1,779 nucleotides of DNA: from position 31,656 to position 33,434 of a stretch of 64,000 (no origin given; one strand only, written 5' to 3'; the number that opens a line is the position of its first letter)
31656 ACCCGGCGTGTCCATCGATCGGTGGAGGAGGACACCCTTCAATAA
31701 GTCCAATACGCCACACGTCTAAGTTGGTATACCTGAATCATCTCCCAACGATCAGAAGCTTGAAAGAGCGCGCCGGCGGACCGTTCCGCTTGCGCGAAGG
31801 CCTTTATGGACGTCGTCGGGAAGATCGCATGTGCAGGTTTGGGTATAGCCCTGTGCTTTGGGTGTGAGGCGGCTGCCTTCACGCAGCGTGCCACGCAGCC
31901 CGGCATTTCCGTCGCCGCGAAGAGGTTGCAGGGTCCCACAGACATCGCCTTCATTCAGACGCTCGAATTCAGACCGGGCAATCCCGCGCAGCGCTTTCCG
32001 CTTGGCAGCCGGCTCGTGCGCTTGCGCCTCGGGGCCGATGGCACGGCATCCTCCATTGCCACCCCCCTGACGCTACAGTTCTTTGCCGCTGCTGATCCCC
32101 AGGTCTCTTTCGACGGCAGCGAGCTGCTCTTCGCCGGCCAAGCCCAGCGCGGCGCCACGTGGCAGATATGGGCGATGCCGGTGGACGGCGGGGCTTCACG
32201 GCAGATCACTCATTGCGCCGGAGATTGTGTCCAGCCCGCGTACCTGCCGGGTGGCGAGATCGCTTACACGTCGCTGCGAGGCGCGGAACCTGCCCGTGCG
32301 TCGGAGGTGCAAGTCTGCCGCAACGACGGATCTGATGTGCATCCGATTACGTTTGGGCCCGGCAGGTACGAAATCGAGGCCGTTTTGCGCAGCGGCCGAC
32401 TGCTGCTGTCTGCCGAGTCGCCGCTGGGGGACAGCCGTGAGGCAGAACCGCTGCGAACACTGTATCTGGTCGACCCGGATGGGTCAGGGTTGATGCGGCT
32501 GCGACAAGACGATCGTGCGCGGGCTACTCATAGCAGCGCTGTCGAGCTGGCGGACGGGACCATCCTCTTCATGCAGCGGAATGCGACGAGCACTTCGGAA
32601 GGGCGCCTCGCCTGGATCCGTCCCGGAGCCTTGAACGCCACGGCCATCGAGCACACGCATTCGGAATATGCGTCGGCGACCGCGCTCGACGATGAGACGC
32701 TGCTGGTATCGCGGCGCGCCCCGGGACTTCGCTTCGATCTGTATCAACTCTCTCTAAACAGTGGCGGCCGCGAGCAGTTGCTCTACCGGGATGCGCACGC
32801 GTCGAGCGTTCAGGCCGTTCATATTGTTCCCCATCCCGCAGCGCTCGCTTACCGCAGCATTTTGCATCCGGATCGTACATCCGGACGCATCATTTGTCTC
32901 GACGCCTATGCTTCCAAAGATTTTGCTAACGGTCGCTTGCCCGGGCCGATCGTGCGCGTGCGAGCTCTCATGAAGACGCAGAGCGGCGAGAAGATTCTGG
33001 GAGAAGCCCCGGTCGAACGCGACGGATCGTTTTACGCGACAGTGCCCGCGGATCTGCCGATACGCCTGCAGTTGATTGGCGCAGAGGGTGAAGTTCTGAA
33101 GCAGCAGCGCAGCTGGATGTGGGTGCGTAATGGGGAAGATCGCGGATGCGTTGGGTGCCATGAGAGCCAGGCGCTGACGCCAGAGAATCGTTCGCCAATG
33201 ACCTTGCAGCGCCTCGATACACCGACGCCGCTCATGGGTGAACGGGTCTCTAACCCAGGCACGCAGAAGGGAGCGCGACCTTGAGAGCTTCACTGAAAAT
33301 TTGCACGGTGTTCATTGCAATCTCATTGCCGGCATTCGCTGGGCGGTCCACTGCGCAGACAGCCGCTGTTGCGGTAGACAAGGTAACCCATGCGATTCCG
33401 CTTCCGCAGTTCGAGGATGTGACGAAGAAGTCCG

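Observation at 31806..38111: Four translationally coupled exported genes (propeller+mono-haem, CRTAC1-like, propeller+di-haem peroxidase-like, Reg_prop propeller) with hydrazine-synthase-like subunit logic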

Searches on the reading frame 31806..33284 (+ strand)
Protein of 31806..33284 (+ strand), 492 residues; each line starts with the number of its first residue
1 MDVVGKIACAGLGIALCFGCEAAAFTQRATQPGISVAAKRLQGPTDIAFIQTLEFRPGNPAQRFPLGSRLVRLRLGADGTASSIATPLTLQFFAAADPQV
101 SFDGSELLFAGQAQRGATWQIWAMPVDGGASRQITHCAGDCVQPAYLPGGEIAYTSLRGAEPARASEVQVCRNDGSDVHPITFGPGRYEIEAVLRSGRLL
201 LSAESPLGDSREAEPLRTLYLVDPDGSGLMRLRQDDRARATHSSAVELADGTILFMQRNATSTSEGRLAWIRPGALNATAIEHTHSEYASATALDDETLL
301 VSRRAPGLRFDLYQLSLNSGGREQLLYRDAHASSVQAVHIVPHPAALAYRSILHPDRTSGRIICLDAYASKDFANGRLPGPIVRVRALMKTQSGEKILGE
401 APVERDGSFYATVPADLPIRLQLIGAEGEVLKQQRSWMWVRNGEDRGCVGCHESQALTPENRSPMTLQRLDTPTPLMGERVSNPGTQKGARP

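Call 3: search_protein_families(library=pfam, proteins=[window:31806-33284:+], max_evalue=0.1)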
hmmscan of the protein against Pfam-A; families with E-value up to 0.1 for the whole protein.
window:31806-33284:+ (492 aa): 1 family
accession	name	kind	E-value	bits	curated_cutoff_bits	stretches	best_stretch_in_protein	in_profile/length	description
PF18582.6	HZS_alpha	-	8.8e-20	71.5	26.6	1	393-453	38-98/98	Hydrazine synthase alpha subunit middle domain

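Call 4: search_protein_families(library=ncbifam, proteins=[window:31806-33284:+], max_evalue=0.1)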
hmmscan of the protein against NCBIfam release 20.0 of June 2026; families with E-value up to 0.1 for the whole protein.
window:31806-33284:+ (492 aa): 3 families
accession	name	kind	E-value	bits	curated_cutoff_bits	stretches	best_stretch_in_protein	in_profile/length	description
NF052339.1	hydrazine_alpha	equivalog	1.3e-25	89.5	800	3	37-153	47-163/804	hydrazine synthase subunit alpha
TIGR02800.1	propeller_TolB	equivalog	6.4e-06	25.3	343.15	1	97-183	239-320/418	Tol-Pal system beta propeller repeat protein TolB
NF033523.0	lasso_peptidase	equivalog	0.0004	19.3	400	1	93-168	88-162/638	Atxe2 family lasso peptide isopeptidase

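Call 7: search_solved_structures(query=window:31806-33284:+, max_evalue=0.01, show_alignments=2)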
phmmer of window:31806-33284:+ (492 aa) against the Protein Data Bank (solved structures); distinct sequences matched with E-value up to 0.01: 1.
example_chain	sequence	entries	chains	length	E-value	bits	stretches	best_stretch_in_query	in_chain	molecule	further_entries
5c2v_A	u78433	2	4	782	8.4e-17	64.3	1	35-152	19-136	HYDRAZINE SYNTHASE ALPHA SUBUNIT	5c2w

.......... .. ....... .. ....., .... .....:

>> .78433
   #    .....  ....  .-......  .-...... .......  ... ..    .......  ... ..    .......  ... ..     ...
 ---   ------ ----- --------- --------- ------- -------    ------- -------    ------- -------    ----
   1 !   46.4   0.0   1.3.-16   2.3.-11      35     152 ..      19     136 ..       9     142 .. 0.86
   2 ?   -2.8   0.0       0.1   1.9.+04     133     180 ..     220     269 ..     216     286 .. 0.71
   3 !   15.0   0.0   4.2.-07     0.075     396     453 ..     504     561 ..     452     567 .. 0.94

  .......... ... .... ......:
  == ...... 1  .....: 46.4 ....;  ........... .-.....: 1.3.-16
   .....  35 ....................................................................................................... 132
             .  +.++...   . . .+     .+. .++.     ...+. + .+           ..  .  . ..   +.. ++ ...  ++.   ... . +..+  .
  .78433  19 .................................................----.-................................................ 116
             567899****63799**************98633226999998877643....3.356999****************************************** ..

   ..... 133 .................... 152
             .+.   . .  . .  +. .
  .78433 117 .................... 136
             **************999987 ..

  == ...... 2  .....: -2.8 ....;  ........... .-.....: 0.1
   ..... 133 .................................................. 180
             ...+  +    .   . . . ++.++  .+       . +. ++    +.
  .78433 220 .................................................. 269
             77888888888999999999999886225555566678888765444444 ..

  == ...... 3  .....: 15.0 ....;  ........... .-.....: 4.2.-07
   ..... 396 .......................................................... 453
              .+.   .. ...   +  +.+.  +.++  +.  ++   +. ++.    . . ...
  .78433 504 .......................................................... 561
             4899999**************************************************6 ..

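Call 9: find_homologous_proteins(query=window:31806-33284:+, max_evalue=0.00001)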
Query window:31806-33284:+ (492 aa): 450 proteins with E <= 0.00001 among 8000 candidates; the best 120 are listed.
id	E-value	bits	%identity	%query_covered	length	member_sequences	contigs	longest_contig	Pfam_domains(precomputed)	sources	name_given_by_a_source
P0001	0.0e+0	1090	98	100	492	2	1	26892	PF26549.1,PF18582.7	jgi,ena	-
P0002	1.1e-261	887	82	100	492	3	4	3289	PF26549.1,PF18582.7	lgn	-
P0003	5.0e-252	855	78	100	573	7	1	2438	PF26549.1,PF18582.7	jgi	-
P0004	8.5e-252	854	79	100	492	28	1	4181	PF26549.1,PF18582.7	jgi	-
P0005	6.1e-251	851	79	100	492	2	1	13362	PF26549.1,PF18582.7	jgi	jgi:Hydrazine synthase alpha subunit middle domain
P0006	2.9e-249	846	77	100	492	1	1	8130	PF26549.1,PF18582.7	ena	-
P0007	3.8e-249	845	78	100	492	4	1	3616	PF26549.1,PF18582.7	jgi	jgi:Hydrazine synthase alpha subunit middle domain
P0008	1.8e-247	840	78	100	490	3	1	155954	PF26549.1,PF18582.7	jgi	jgi:hypothetical protein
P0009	1.1e-243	827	77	100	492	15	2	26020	PF26549.1,PF18582.7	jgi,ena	jgi:hypothetical protein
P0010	2.4e-243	826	76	100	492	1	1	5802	PF26549.1,PF18582.7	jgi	jgi:Hydrazine synthase alpha subunit middle domain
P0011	1.2e-237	808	76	100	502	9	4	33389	PF26549.1,PF18582.7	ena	-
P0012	6.8e-237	805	76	100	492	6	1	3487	PF26549.1,PF18582.7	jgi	-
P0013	2.3e-235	800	73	100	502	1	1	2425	PF26549.1,PF18582.7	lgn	-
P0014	5.9e-235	799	74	100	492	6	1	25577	PF26549.1,PF18582.7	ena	-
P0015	2.7e-233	793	75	100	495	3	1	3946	PF26549.1,PF18582.7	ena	-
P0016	7.3e-233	792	73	100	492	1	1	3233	PF26549.1,PF18582.7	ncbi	-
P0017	4.6e-231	786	74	100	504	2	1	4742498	PF26549.1,PF18582.7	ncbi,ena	-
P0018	6.4e-230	782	74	100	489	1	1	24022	PF26549.1,PF18582.7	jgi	jgi:hypothetical protein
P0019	1.4e-229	781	74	100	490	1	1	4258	PF26549.1,PF18582.7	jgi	jgi:Hydrazine synthase alpha subunit middle domain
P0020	2.3e-229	780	73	100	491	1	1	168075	PF26549.1,PF18582.7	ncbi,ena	-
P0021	7.3e-229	779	72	100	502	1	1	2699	PF26549.1,PF18582.7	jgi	jgi:hypothetical protein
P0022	2.4e-212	724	80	83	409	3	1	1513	PF26549.1,PF18582.7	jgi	jgi:hypothetical protein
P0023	1.2e-209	715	67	100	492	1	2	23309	PF26549.1,PF18582.7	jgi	jgi:hypothetical protein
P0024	2.2e-200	685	71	90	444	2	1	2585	PF26549.1,PF18582.7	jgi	jgi:hypothetical protein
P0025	3.5e-192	658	63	100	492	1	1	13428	PF18582.7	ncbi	-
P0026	7.2e-189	647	61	100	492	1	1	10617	PF26549.1,PF18582.7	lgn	-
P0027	5.5e-186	637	62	97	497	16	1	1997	PF26549.1,PF18582.7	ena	-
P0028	3.8e-185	634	60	100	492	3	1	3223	PF26549.1,PF18582.7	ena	-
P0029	1.8e-183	629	61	100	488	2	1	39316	PF18582.7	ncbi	-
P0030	3.3e-183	628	65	91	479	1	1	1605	PF26549.1,PF18582.7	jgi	jgi:hypothetical protein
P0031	2.3e-182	625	60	100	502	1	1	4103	PF26549.1,PF18582.7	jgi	jgi:hypothetical protein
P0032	8.4e-182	623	61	100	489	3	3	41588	PF26549.1,PF18582.7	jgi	jgi:hypothetical protein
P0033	2.0e-180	619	61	100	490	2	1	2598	PF26549.1,PF18582.7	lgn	-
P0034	1.3e-178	613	60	100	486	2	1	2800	PF18582.7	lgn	-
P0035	3.6e-174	598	59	100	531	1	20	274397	PF26549.1,PF18582.7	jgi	jgi:hypothetical protein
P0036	1.2e-169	583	62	91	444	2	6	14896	PF26549.1,PF18582.7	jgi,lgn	jgi:hypothetical protein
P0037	2.3e-167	576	56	100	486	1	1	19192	PF26549.1,PF18582.7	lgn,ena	-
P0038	7.8e-165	567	61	91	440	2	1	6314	PF26549.1,PF18582.7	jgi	jgi:hypothetical protein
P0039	8.2e-156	538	60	91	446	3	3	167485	PF18582.7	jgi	jgi:hypothetical protein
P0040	8.6e-156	538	53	100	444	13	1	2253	PF18582.7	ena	-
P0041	2.0e-155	536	56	95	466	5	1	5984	PF26549.1,PF18582.7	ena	-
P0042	2.3e-151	523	59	88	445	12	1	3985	PF26549.1,PF18582.7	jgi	-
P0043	6.6e-147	508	52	100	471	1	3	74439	PF26549.1,PF18582.7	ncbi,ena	-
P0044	1.7e-146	507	55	91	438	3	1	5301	PF26549.1,PF18582.7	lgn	-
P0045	4.9e-146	505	57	89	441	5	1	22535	PF18582.7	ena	-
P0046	6.1e-146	505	55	93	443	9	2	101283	PF26549.1,PF18582.7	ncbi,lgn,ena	-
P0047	8.5e-146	505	52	98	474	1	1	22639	PF26549.1,PF18582.7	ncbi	-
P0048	2.6e-144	500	53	97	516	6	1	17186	PF26549.1,PF18582.7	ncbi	-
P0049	1.9e-143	497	55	88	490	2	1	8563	PF26549.1,PF18582.7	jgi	jgi:hypothetical protein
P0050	2.7e-143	496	55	87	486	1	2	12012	PF26549.1,PF18582.7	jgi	jgi:hypothetical protein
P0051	5.1e-143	495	51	98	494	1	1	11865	PF26549.1,PF18582.7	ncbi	ncbi:MAG: HzsA-related protein [Acidobacteriaceae bacterium]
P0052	1.8e-142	494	52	97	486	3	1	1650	PF26549.1,PF18582.7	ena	-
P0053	1.9e-142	494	51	98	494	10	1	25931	PF26549.1,PF18582.7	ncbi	ncbi:MAG: HzsA-related protein [Acidobacteriaceae bacterium]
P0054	3.2e-141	489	51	96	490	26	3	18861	PF26549.1,PF18582.7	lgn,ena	-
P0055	7.6e-141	488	52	97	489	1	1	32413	PF18582.7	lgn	-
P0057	4.2e-140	486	54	87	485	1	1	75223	PF26549.1,PF18582.7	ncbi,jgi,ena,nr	ncbi:MAG TPA: hypothetical protein VMF56_15930 [Acidobacteriaceae bacterium]|nr:hypothetical protein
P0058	3.1e-139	483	51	97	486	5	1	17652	PF26549.1,PF18582.7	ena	-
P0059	5.4e-139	482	50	98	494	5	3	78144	PF26549.1,PF18582.7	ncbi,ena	-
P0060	8.6e-139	481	51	97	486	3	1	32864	PF26549.1,PF18582.7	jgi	jgi:hypothetical protein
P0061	2.1e-138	480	50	97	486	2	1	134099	PF26549.1,PF18582.7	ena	-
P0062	2.3e-138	480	50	97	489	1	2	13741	PF26549.1,PF18582.7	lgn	-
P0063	4.7e-138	479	56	86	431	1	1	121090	PF18582.7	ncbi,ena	-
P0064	1.3e-137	478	51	97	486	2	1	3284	PF26549.1,PF18582.7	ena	-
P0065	2.2e-137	477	53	88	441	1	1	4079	PF26549.1,PF18582.7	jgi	jgi:hypothetical protein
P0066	1.3e-136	474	57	84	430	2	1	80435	PF18582.7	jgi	jgi:hypothetical protein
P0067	1.8e-136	474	54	89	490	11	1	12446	PF18582.7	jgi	jgi:hypothetical protein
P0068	3.2e-136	473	51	97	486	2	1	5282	PF26549.1,PF18582.7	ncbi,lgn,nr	ncbi:MAG TPA: hypothetical protein VFN62_03450 [Acidobacteriaceae bacterium]|nr:hypothetical protein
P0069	1.5e-135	471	50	97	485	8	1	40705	PF26549.1,PF18582.7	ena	-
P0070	1.8e-135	471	50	97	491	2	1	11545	PF26549.1,PF18582.7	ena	-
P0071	7.9e-135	468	52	97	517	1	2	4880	PF26549.1,PF18582.7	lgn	-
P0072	8.1e-134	465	49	97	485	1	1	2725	PF18582.7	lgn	-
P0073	1.1e-133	465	50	97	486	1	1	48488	PF18582.7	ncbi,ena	-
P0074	3.3e-133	463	53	87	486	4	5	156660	PF26549.1,PF18582.7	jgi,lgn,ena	jgi:hypothetical protein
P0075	4.9e-133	463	49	97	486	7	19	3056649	PF26549.1,PF18582.7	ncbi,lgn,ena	ncbi:MAG: hypothetical protein WB950_16395 [Acidobacteriaceae bacterium]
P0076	9.3e-133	462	52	87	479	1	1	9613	PF18582.7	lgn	-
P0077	1.4e-132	461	52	87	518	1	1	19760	PF26549.1,PF18582.7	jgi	jgi:Hydrazine synthase alpha subunit middle domain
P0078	6.8e-132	459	54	81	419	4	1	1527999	PF26549.1,PF18582.7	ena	-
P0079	1.0e-131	458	52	82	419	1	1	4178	PF26549.1,PF18582.7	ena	-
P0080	5.5e-131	456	49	89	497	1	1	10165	PF26549.1,PF18582.7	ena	-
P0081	7.1e-131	455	53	85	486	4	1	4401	PF26549.1,PF18582.7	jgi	jgi:Hydrazine synthase alpha subunit middle domain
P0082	8.1e-131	455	48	97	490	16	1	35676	PF26549.1,PF18582.7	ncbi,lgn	-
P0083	1.1e-130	455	55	82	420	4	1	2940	PF26549.1,PF18582.7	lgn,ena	-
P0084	1.1e-130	455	49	96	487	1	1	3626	PF26549.1,PF18582.7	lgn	-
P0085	2.0e-130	454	53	82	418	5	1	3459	PF26549.1,PF18582.7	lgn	-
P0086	2.1e-130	454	49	89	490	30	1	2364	PF26549.1,PF18582.7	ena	-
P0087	3.5e-130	453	54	79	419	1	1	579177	PF26549.1,PF18582.7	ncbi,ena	-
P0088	9.2e-129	448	50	88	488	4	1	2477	PF26549.1,PF18582.7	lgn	-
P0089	9.7e-129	448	53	86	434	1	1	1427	PF26549.1,PF18582.7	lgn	-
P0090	7.2e-128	445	49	88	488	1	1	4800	PF26549.1,PF18582.7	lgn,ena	-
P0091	1.8e-127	444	51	96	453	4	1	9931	PF18582.7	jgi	jgi:hypothetical protein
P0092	2.1e-127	444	49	95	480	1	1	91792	PF26549.1,PF18582.7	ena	-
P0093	1.1e-126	442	52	89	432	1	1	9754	PF18582.7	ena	-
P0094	6.3e-126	439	50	85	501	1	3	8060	PF26549.1,PF18582.7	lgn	-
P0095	1.0e-125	438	49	89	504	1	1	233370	PF26549.1,PF18582.7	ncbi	ncbi:MAG: hypothetical protein ACP5EP_02275 [Acidobacteriaceae bacterium]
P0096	1.8e-125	438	47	92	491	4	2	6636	PF26549.1,PF18582.7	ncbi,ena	-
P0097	2.1e-125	437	47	94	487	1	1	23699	PF26549.1,PF18582.7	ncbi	-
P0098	7.7e-125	435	49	90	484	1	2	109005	PF26549.1,PF18582.7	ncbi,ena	-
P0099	2.7e-124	434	47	95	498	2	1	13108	PF18582.7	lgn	-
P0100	6.3e-124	432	50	96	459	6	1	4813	PF18582.7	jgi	jgi:hypothetical protein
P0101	9.7e-124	432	47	93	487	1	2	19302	PF26549.1,PF18582.7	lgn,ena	-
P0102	2.0e-123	431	48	90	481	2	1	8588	PF26549.1,PF18582.7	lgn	-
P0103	3.1e-123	430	49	87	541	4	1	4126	PF26549.1,PF18582.7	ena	-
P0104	4.3e-123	430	44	95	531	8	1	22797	PF18582.7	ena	-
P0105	6.0e-123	429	51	96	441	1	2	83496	PF26549.1,PF18582.7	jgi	jgi:hypothetical protein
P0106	1.1e-122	428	47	95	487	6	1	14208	PF26549.1,PF18582.7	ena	-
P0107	1.8e-122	428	49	87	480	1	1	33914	PF26549.1,PF18582.7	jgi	jgi:Hydrazine synthase alpha subunit middle domain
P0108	1.9e-122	428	48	88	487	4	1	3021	PF18582.7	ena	-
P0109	2.9e-122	427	47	88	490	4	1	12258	PF18582.7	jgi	-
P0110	2.2e-121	424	50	84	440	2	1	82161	PF26549.1,PF18582.7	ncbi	-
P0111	2.4e-121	424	46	94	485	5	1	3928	PF26549.1,PF18582.7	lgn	-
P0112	5.2e-121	423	48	88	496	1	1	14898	PF18582.7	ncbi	-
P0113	3.0e-120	420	52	89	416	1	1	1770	PF18582.7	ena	-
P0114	4.4e-120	420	48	87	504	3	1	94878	PF26549.1,PF18582.7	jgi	jgi:hypothetical protein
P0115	8.4e-120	419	47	88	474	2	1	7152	PF26549.1,PF18582.7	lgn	-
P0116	6.6e-119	416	48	87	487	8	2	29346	PF26549.1,PF18582.7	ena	-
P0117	7.4e-119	416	46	96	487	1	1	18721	PF26549.1,PF18582.7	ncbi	-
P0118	2.4e-118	414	45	96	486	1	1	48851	PF26549.1,PF18582.7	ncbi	-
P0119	3.9e-118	413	47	88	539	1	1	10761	PF26549.1,PF18582.7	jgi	jgi:Hydrazine synthase alpha subunit middle domain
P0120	4.3e-118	413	47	87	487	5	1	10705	PF26549.1,PF18582.7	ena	-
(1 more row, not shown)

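Call 18: find_related_loci(query=window:31806-33284:+, collection=genome_contigs, flank=10000)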
Query window:31806-33284:+ (492 aa) in genome_contigs; peptide patterns used: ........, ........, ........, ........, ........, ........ (x = any residue, [..] = any of these).
67 stretches matched a pattern; 5 encode a relative of the query (tblastn E <= 1e-3); 4 distinct loci.
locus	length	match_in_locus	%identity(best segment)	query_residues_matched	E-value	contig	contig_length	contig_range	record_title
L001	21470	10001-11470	77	1-492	0e+0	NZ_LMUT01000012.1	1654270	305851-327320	Granulicella sp. L46 NODE_18_length_1654205_cov_9.641238, whole genome shotgun sequence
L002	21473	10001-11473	74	1-492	0e+0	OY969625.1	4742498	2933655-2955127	MAG: uncultured Acidobacteriaceae bacterium isolate MFD09495.bin.1.66 genome assembly, chromosome: 1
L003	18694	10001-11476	78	1-492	0e+0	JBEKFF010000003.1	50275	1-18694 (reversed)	MAG: Acidobacteriaceae bacterium isolate SPRUCE 223 SPRUCE_223_3, whole genome shotgun sequence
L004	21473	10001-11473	73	1-492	0e+0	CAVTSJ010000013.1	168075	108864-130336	MAG: uncultured Acidobacteriaceae bacterium isolate MFD09495.bin.2.27 genome assembly, contig: contig_2255, whole genome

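Call 21: find_encoding_contigs(protein=P0104, flank=10000, max_places=2)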
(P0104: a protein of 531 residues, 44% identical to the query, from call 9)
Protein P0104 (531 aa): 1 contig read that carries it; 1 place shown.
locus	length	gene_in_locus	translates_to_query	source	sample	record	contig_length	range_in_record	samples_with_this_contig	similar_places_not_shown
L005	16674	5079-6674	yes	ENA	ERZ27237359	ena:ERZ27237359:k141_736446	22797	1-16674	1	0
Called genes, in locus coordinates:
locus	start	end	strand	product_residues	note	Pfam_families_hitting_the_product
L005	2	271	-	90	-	?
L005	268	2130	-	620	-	PF00005:ABC_tran, PF02463:SMC_N (faint), PF13555:AAA_29 (faint), PF13401:AAA_22 (faint), PF13604:AAA_30 (faint), PF00005:ABC_tran, PF13304:AAA_21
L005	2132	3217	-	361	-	PF25881:HH_YBHG (weak), PF25954:Beta-barrel_RND_2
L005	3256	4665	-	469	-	PF02321:OEP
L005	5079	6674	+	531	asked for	PF18582:HZS_alpha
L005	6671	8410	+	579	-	PF01839:FG-GAP (faint), PF13517:FG-GAP_3, PF07593:UnbV_ASPIC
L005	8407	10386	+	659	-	PF02239:Cytochrom_D1 (faint), PF22494:choice_anch_I (faint), PF08450:SGL (faint), PF10282:Lactonase (weak), PF21783:YNCE (faint), PF25174:Beta-prop_THOC3, PF10282:Lactonase (weak), PF03150:CCP_MauG (weak), +1 more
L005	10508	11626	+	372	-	PF07494:Reg_prop (faint)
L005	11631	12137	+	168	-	PF01042:Ribonuc_L-PSP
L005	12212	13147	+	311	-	PF00793:DAHP_synth_1, PF03102:NeuB (weak)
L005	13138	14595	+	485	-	PF13458:Peripla_BP_6, PF01094:ANF_receptor, PF13433:Peripla_BP_5 (faint)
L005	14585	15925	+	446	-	PF13458:Peripla_BP_6, PF01094:ANF_receptor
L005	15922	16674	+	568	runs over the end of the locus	PF00732:GMC_oxred_N, PF00890:FAD_binding_2 (faint), PF05199:GMC_oxred_C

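Call 22: find_encoding_contigs(protein=P0118, flank=10000, max_places=2)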
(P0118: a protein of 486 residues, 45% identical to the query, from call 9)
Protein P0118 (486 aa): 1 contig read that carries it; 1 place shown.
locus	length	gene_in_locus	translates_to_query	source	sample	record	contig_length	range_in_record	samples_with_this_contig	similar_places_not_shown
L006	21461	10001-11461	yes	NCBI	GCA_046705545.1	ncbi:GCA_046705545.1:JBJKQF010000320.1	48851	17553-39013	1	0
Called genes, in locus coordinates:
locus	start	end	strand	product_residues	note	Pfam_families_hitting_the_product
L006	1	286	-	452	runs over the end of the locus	PF02321:OEP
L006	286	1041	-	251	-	-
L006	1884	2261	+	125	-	PF12840:HTH_20, PF01022:HTH_5, PF12802:MarR_2 (faint)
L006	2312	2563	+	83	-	PF01206:TusA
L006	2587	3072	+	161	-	PF02662:FlpD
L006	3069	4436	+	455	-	PF01946:Thi4 (weak), PF00890:FAD_binding_2, PF01266:DAO, PF03486:HI0933_like (weak), PF07992:Pyr_redox_2 (weak), PF12831:FAD_oxidored, PF13450:NAD_binding_8, PF13237:Fer4_10 (weak), +7 more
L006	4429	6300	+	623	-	PF07992:Pyr_redox_2, PF12831:FAD_oxidored (weak), PF13450:NAD_binding_8, PF12838:Fer4_7, PF13187:Fer4_9 (weak), PF13237:Fer4_10 (weak), PF14697:Fer4_21, PF00037:Fer4 (weak), +4 more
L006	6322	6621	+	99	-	-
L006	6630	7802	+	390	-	PF13183:Fer4_8, PF12838:Fer4_7 (weak), PF13187:Fer4_9, PF13534:Fer4_17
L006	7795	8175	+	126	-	PF02635:DsrE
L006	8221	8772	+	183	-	PF13686:DrsE_2, PF02635:DsrE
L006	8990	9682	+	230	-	PF00027:cNMP_binding, PF13545:HTH_Crp_2, PF00325:Crp (weak)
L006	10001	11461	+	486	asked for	PF26549:Tricorn_N (faint), PF18582:HZS_alpha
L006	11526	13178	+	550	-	PF01839:FG-GAP (faint), PF13517:FG-GAP_3, PF07593:UnbV_ASPIC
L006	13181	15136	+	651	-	PF22494:choice_anch_I (faint), PF02239:Cytochrom_D1 (faint), PF10282:Lactonase, PF21783:YNCE (faint), PF25174:Beta-prop_THOC3, PF01731:Arylesterase (faint), PF10282:Lactonase (weak), PF03150:CCP_MauG (weak), +1 more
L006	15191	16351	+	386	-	PF07494:Reg_prop (faint)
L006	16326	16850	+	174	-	PF01042:Ribonuc_L-PSP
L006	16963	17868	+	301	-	PF00793:DAHP_synth_1, PF03102:NeuB (weak)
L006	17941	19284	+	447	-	PF13458:Peripla_BP_6, PF01094:ANF_receptor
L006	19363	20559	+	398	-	PF13458:Peripla_BP_6, PF01094:ANF_receptor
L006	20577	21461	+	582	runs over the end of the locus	PF00732:GMC_oxred_N, PF00890:FAD_binding_2, PF05199:GMC_oxred_C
